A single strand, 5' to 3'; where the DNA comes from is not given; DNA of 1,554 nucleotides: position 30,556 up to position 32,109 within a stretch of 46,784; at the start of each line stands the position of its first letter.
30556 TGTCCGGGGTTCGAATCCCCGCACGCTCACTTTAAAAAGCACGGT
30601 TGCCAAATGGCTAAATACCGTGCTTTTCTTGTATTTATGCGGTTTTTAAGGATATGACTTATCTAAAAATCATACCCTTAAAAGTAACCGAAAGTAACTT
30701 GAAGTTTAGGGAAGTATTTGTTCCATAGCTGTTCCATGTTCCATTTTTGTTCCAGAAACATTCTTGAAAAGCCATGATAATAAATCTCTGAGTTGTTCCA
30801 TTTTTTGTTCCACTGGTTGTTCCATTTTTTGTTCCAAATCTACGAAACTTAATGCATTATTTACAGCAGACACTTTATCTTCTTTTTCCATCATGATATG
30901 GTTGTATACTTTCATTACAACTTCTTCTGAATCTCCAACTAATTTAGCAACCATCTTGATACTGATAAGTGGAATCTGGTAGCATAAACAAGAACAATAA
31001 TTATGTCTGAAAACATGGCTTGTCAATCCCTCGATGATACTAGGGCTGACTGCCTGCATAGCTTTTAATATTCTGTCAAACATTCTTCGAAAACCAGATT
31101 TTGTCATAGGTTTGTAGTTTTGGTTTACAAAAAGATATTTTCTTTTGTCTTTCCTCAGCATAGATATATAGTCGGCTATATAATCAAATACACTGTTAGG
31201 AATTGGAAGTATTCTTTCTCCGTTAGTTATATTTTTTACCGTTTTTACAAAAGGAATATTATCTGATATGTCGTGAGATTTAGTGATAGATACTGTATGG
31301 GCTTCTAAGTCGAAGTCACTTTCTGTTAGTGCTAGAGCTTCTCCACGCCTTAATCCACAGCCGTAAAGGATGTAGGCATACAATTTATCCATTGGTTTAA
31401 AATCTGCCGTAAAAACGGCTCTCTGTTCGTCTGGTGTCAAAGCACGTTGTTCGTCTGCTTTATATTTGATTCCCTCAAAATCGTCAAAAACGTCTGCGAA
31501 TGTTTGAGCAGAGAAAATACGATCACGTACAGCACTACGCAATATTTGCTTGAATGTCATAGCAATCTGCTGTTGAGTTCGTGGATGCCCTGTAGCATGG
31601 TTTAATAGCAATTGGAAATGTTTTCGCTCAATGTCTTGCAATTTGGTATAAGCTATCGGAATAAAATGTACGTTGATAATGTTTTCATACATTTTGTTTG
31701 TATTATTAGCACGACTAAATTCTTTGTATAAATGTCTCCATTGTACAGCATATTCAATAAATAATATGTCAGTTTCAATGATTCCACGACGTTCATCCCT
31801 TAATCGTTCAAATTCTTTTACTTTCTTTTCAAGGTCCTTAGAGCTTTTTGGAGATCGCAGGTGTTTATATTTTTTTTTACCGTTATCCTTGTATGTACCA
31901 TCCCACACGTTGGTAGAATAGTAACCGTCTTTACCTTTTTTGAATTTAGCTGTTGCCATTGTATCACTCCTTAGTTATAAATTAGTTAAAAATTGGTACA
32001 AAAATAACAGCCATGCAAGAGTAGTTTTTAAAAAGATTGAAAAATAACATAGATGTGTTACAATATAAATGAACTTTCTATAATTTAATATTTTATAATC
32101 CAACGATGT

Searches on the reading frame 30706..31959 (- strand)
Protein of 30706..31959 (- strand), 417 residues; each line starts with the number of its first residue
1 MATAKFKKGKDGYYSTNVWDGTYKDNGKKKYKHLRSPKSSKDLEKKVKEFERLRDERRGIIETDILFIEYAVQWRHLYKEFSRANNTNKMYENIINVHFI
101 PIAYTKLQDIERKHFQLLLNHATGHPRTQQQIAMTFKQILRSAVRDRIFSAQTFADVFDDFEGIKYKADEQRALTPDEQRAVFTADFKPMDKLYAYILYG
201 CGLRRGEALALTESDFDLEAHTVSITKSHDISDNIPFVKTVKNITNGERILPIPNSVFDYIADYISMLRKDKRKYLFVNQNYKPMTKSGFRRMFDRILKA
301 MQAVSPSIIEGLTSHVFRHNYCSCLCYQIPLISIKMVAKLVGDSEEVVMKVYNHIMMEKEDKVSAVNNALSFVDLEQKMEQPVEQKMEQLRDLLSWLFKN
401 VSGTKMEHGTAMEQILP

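Call 55: search_protein_families(library=pfam, proteins=[window:30706-31959:-], max_evalue=0.001)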
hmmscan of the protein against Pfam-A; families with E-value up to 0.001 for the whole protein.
window:30706-31959:- (417 aa): 1 family
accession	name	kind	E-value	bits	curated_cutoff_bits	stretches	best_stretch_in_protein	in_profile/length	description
PF00589.27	Phage_integrase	-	3.9e-17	63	27.1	1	189-357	22-170/172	Phage integrase family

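Call 84: search_protein_families(library=pfam, proteins=[window:30706-31959:-], max_evalue=0.05)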
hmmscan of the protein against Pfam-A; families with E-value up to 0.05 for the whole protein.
window:30706-31959:- (417 aa): 1 family
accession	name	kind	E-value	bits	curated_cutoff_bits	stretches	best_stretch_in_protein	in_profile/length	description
PF00589.27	Phage_integrase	-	3.9e-17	63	27.1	1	189-357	22-170/172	Phage integrase family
